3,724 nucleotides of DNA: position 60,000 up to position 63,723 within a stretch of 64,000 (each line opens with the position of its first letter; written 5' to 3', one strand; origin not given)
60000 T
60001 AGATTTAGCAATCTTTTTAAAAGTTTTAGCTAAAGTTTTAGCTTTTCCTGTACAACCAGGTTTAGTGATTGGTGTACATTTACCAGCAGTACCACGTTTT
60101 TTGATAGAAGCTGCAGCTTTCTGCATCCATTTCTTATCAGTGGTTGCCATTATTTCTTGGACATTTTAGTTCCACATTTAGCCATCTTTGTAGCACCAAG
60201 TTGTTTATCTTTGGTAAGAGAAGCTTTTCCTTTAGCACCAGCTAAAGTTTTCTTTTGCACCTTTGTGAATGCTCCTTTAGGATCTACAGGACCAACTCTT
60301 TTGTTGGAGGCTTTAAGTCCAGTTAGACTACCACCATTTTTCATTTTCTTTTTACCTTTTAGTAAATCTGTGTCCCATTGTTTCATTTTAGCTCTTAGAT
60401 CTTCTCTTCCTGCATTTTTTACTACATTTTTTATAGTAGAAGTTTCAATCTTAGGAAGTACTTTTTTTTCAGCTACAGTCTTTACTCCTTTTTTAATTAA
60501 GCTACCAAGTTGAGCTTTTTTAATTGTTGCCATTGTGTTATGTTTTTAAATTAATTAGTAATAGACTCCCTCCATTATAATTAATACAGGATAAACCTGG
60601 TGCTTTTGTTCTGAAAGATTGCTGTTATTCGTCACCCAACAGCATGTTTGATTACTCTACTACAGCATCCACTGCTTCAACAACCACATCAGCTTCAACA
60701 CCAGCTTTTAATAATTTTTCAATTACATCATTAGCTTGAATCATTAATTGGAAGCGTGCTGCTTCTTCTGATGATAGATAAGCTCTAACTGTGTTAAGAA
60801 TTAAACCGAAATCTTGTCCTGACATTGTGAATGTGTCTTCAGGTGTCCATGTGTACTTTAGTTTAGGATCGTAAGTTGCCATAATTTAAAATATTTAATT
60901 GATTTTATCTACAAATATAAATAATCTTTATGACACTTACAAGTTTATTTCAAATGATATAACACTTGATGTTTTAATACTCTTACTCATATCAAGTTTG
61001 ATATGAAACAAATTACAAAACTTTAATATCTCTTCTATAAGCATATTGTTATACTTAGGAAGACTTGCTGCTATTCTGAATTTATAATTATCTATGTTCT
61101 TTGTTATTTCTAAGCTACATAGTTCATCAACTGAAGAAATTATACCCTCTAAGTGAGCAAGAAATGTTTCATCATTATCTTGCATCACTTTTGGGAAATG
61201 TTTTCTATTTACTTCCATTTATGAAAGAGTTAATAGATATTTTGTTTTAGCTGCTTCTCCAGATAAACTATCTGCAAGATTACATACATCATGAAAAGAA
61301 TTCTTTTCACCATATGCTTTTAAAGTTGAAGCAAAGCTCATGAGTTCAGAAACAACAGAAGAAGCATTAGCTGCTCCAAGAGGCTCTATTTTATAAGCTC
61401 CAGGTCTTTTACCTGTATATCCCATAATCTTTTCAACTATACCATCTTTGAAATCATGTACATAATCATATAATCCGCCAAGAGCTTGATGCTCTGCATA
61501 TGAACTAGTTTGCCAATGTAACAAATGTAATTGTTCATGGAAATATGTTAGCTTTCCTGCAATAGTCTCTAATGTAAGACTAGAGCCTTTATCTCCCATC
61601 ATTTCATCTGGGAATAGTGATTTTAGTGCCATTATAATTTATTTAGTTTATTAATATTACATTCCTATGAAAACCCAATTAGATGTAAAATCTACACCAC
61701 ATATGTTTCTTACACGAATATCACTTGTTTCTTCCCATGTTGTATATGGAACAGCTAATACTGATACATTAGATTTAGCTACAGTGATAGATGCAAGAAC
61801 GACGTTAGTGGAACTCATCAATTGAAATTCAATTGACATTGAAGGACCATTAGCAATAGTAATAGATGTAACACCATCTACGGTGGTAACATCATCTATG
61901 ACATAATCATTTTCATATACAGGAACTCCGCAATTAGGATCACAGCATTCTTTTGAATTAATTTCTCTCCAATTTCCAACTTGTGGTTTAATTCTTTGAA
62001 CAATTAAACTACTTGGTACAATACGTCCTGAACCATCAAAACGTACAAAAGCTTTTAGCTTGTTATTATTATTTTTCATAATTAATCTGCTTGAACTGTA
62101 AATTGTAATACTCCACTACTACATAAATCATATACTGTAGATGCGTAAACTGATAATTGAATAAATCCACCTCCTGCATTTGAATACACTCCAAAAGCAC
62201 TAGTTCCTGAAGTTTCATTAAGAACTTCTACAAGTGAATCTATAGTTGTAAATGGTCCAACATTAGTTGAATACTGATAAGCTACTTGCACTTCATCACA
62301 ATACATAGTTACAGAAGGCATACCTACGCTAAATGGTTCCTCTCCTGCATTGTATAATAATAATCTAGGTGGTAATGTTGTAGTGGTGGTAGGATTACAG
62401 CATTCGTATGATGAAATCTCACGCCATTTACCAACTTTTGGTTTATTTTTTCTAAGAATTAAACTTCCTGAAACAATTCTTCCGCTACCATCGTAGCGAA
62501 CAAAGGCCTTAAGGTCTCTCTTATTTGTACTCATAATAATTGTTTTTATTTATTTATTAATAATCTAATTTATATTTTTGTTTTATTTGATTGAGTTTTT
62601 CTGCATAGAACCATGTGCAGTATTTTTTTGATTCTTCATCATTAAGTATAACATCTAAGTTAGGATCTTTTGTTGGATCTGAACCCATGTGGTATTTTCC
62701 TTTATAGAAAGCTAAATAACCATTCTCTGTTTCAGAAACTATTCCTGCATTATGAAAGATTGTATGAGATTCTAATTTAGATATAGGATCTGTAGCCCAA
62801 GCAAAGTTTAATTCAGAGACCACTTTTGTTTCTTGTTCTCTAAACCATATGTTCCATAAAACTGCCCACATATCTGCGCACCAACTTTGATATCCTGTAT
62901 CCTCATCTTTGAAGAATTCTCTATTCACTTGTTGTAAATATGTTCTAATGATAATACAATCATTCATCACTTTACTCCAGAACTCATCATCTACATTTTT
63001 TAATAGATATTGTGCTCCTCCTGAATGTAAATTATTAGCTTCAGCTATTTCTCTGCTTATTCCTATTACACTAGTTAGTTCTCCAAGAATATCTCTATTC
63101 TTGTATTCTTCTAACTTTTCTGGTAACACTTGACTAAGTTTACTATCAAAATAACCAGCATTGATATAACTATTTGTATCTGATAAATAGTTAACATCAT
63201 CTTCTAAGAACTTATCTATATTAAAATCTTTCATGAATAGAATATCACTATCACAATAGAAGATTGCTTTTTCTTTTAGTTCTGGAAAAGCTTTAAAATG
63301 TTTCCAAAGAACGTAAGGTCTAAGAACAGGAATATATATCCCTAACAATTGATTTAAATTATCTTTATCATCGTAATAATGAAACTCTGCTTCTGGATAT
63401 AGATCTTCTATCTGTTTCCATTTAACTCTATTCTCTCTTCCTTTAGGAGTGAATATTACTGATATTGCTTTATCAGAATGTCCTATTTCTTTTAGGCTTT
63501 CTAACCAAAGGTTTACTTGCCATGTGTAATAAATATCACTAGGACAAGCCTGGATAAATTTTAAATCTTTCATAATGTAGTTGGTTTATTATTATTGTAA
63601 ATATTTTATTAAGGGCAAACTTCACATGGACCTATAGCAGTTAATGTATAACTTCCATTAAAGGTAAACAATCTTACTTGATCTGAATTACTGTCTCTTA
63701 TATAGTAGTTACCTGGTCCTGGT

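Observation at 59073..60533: Cluster of five small, extremely lysine-rich basic proteins with C-terminal Cys motifs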

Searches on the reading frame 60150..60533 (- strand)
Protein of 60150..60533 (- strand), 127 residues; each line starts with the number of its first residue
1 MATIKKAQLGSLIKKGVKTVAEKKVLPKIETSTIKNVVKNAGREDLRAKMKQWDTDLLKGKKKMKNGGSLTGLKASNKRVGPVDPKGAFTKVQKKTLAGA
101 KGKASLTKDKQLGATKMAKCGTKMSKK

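Call 6: search_protein_families(library=pfam, proteins=[window:60150-60533:-], max_evalue=1)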
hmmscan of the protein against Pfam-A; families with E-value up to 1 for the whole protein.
window:60150-60533:- (127 aa): 0 families

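Call 7: search_protein_families(library=phrogs, proteins=[window:60150-60533:-], max_evalue=0.1)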
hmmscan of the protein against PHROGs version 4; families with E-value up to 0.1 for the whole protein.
window:60150-60533:- (127 aa): 0 families

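Call 28: search_protein_representatives(protein=window:60150-60533:-)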
Query: 127 residues. Proteins with E-value up to 0.001 (for the whole library): 150; up to 1e-10: 106; up to 1e-30: 3. The best 150 are listed.
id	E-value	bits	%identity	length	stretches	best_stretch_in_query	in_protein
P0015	3.8e-69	246.3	100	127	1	1-127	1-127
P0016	4.3e-44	165.6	76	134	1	4-127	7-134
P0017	1.6e-41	157.3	70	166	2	4-127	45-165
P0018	1.5e-30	122.0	99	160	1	61-127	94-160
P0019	8.3e-29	116.4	64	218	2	3-127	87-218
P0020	8.5e-29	116.4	98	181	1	63-127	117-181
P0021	3.6e-28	114.3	66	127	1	1-127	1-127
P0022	3.8e-28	114.2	62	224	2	5-127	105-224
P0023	1.2e-27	112.6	57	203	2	4-126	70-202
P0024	4.0e-27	111.0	91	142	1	60-127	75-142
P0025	7.8e-27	110.0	93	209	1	61-127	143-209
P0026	8.2e-27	110.0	61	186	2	54-127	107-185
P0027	9.6e-27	109.7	72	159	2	58-126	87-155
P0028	1.2e-26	109.5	66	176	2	61-126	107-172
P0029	1.3e-26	109.3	53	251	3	27-127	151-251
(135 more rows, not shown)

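Call 30: search_dna_similar(query=window:60150-60533:-, collection=phages, mode=protein, max_rows=40, max_evalue=0.01)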
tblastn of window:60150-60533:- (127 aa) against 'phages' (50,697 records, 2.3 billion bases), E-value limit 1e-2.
No match.

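Call 71: predict_structure(alignment_id=A4)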
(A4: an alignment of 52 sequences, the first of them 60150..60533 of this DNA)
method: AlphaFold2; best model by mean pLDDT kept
length: 127 residues; sequences in the alignment: 52
mean_pLDDT: 65.3   pTM: 0.25
mean pLDDT of the five models: 65.3, 64.0, 61.0, 60.2, 60.2
residues with pLDDT >= 90: 4; 70-90: 26; 50-70: 95; < 50: 2
segments of 3 or more residues with pLDDT < 50: none
pLDDT, mean of each block of 10 residues (from residue 1): 62 59 62 73 86 83 60 61 60 59 63 60 62
secondary structure, 60 per line:
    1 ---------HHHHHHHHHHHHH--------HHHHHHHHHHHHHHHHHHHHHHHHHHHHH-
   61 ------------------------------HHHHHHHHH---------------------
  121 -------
elements in order: H10-22 H31-59 H91-99

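Call 73: search_protein_families(library=ncbifam, proteins=[window:60150-60533:-], max_evalue=0.1)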
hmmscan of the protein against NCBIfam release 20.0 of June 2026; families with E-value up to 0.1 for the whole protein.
window:60150-60533:- (127 aa): 0 families

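Call 83: search_solved_structures(query=A4, max_evalue=1)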
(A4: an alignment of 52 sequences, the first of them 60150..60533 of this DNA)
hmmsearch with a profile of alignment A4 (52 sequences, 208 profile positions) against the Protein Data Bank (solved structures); distinct sequences matched with E-value up to 1: 0.

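Call 86: find_related_loci(query=A4, collection=genome_contigs, flank=6000)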
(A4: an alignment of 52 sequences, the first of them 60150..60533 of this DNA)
Query A4 (127 aa) in genome_contigs; peptide patterns used: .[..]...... (x = any residue, [..] = any of these).
13 stretches matched a pattern; 1 encode a relative of the query (tblastn E <= 1e-3); 1 distinct loci.
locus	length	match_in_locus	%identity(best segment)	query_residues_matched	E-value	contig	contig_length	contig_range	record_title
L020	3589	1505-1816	48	5-121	9e-21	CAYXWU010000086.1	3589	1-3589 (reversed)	MAG TPA_asm: uncultured Aquiluna sp. isolate SRP318679_co1_223 genome assembly, contig: NODE_37478_length_3589_cov_45.09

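Call 87: find_related_loci(query=A4, collection=viral_contigs, flank=6000)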
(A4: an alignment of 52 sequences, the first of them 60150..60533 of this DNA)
Query A4 (127 aa) in viral_contigs; peptide patterns used: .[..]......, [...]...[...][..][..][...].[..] (x = any residue, [..] = any of these).
234 stretches matched a pattern; 210 encode a relative of the query (tblastn E <= 1e-3); the best 80 are kept; 80 distinct loci.
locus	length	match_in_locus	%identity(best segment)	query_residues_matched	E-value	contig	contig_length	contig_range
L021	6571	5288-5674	89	1-127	1e-59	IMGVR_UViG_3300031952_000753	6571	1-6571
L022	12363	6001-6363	69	1-126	5e-39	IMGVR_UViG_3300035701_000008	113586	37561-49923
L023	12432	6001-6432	58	1-127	1e-37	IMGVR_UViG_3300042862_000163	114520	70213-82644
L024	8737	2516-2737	92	54-127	1e-37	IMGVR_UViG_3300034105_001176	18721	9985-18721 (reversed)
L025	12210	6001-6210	91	56-125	3e-36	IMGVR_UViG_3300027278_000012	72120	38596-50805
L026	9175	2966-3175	91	56-125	3e-36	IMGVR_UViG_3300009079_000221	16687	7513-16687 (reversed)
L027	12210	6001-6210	91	56-125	3e-36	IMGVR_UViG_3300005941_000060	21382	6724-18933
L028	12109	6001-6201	97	61-127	7e-36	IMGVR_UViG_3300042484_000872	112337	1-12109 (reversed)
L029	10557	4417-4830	59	1-127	1e-35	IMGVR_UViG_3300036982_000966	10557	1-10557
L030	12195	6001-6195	98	63-127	1e-35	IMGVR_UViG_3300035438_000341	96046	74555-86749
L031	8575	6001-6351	59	1-125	3e-35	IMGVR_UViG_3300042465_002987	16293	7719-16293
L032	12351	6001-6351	59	1-125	3e-35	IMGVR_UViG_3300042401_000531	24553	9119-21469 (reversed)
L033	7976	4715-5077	63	13-127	8e-35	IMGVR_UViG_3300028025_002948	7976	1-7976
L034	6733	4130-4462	63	11-126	2e-34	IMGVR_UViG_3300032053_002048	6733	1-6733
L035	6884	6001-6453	56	1-126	1e-34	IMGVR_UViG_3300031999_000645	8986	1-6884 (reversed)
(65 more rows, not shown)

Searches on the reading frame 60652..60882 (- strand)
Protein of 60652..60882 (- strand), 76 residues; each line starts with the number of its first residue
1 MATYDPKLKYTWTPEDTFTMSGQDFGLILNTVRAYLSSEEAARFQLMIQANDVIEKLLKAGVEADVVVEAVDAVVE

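Call 6: search_protein_families(library=pfam, proteins=[window:60652-60882:-], max_evalue=1)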
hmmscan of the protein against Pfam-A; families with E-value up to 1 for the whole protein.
window:60652-60882:- (76 aa): 2 families
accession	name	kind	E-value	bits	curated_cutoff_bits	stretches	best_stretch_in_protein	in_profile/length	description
PF09269.16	DUF1967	-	0.0011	19.4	27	1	16-69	10-62/70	Domain of unknown function (DUF1967)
PF04760.21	IF2_N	-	0.089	13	25.3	1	48-64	15-32/53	Translation initiation factor IF-2, N-terminal region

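Call 7: search_protein_families(library=phrogs, proteins=[window:60652-60882:-], max_evalue=0.1)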
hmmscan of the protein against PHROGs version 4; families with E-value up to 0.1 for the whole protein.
window:60652-60882:- (76 aa): 1 family
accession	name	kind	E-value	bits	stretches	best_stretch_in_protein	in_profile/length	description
phrog_470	-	unknown function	0.076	14.1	1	30-72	22-64/86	-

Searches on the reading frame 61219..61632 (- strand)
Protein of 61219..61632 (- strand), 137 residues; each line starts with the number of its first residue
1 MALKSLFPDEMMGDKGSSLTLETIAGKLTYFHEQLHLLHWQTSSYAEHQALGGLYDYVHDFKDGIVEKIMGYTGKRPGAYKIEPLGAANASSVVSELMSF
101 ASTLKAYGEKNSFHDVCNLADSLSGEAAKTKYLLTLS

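Call 6: search_protein_families(library=pfam, proteins=[window:61219-61632:-], max_evalue=1)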
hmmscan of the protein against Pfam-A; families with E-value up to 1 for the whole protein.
window:61219-61632:- (137 aa): 1 family
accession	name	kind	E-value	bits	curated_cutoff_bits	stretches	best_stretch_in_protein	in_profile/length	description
PF19174.5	DUF5856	-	3.6e-13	50.8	34.6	1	39-134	1-94/94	Family of unknown function (DUF5856)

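Call 7: search_protein_families(library=phrogs, proteins=[window:61219-61632:-], max_evalue=0.1)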
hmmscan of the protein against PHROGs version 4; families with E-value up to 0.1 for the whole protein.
window:61219-61632:- (137 aa): 2 families
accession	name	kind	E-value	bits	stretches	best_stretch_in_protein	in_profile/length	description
phrog_858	-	transcription regulation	4e-13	50.9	1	23-136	17-127/129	starvation-inducible transcriptional regulator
phrog_3636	-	DNA, RNA and nucleotide metabolism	0.0044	18.2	1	19-75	10-69/149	DNA binding protein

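Call 72: search_solved_structures(query=window:61219-61632:-, max_evalue=1)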
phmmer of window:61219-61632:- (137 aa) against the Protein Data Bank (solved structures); distinct sequences matched with E-value up to 1: 4.
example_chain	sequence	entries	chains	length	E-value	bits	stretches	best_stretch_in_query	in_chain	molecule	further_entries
8a3k_UNK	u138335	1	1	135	0.067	16.6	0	17-61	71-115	sc-apCC-4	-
5lbh_A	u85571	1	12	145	0.71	13.3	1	22-90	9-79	CAIP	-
2pyb_A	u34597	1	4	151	0.77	13.2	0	19-73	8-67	Neutrophil activating protein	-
2chp_A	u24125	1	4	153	0.94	12.9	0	29-78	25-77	METALLOREGULATION DNA-BINDING STRESS PROTEIN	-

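Call 73: search_protein_families(library=ncbifam, proteins=[window:61219-61632:-], max_evalue=0.1)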
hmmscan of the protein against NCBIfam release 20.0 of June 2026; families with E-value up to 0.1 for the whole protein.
window:61219-61632:- (137 aa): 0 families

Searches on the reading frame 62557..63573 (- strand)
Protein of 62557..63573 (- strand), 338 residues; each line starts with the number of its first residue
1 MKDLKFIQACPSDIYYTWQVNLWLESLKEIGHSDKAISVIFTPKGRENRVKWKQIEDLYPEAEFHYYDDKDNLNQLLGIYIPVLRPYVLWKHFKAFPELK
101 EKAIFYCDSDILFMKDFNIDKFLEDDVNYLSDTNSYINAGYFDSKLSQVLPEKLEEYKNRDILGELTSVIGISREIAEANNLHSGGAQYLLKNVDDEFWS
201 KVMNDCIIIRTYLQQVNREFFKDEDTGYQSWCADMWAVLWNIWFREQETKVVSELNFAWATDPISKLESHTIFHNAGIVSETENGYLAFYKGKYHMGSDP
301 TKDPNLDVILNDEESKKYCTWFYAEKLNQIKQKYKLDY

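Call 8: search_protein_families(library=phrogs, proteins=[window:62557-63573:-], max_evalue=0.001)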
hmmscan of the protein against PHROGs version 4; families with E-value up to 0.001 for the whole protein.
window:62557-63573:- (338 aa): 1 family
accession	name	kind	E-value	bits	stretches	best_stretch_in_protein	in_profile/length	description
phrog_4417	-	unknown function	4.9e-55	187.7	1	4-320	1-286/293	-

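Call 56: search_protein_families(library=pfam, proteins=[window:62557-63573:-], max_evalue=0.01)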
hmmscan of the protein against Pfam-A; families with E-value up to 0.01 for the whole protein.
window:62557-63573:- (338 aa): 0 families

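Call 73: search_protein_families(library=ncbifam, proteins=[window:62557-63573:-], max_evalue=0.1)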
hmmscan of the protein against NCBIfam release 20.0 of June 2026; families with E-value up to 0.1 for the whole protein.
window:62557-63573:- (338 aa): 0 families
